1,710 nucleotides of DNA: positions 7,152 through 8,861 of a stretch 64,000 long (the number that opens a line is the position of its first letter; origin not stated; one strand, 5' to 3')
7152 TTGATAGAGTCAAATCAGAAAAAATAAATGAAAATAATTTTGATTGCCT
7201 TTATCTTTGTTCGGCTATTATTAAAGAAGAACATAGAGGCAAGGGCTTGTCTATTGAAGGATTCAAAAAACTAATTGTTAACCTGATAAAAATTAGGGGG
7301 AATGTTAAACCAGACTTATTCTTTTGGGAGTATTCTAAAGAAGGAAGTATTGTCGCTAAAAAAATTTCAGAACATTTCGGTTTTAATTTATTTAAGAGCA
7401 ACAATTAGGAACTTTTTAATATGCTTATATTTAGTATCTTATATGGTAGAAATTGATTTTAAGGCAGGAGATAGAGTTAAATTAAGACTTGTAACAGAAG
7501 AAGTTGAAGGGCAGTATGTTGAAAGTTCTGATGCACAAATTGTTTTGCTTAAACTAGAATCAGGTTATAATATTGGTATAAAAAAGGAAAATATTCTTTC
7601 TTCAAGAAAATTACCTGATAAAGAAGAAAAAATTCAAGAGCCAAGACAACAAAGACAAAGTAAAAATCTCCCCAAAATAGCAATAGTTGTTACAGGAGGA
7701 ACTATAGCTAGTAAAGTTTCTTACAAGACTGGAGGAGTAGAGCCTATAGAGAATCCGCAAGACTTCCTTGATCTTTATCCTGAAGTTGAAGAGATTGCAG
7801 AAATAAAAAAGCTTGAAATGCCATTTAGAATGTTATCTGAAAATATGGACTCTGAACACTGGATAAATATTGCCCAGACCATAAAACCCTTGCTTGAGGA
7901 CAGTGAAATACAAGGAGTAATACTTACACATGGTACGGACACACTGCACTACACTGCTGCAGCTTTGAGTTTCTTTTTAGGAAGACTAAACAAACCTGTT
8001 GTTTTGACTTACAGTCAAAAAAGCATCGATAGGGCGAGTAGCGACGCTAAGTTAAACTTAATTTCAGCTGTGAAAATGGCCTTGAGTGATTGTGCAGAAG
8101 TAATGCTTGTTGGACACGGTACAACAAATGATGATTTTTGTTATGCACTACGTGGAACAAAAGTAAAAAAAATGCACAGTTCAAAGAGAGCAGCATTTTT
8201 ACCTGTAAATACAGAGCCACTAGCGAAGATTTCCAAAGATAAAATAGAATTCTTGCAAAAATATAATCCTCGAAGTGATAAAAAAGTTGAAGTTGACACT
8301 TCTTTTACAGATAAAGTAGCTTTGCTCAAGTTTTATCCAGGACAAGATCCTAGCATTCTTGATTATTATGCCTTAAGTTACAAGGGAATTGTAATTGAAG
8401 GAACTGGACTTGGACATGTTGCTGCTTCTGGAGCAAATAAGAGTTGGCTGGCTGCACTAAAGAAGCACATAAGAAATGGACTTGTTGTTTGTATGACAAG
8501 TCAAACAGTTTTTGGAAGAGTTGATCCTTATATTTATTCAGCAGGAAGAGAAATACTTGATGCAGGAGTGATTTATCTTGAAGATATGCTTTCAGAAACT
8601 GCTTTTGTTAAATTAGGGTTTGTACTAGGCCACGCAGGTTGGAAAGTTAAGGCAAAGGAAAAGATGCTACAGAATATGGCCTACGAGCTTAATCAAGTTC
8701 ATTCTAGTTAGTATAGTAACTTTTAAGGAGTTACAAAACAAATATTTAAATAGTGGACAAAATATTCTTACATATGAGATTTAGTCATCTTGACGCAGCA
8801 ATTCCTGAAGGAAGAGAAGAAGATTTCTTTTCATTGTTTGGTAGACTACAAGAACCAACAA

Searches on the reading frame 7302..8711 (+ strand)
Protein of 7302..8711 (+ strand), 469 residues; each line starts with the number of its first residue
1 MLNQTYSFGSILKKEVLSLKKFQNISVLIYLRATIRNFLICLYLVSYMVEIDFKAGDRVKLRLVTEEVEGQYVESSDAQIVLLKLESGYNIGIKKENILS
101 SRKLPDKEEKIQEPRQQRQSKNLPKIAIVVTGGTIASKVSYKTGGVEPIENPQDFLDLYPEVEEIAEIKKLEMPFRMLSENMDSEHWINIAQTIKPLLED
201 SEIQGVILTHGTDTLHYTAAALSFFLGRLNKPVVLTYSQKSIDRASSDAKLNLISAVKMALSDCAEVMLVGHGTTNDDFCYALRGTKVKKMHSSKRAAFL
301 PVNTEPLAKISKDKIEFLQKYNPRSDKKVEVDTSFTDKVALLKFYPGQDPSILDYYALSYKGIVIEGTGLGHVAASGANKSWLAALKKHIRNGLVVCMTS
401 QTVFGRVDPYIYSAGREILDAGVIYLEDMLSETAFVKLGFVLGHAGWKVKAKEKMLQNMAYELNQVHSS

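Call 4: search_protein_families(library=pfam, proteins=[window:7302-8711:+], max_evalue=0.1)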
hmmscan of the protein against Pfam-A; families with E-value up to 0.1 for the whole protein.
window:7302-8711:+ (469 aa): 3 families
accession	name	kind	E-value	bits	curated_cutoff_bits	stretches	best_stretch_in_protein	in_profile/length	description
PF00710.25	Asparaginase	-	2.1e-52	177.9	22.5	1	125-320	1-190/193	Asparaginase, N-terminal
PF17763.6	Asparaginase_C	-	8.5e-23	80.9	34.6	1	338-445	1-104/114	Glutaminase/Asparaginase C-terminal domain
PF18195.6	GatD_N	-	1.8e-09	37.3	25.7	1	54-98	2-49/54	GatD N-terminal domain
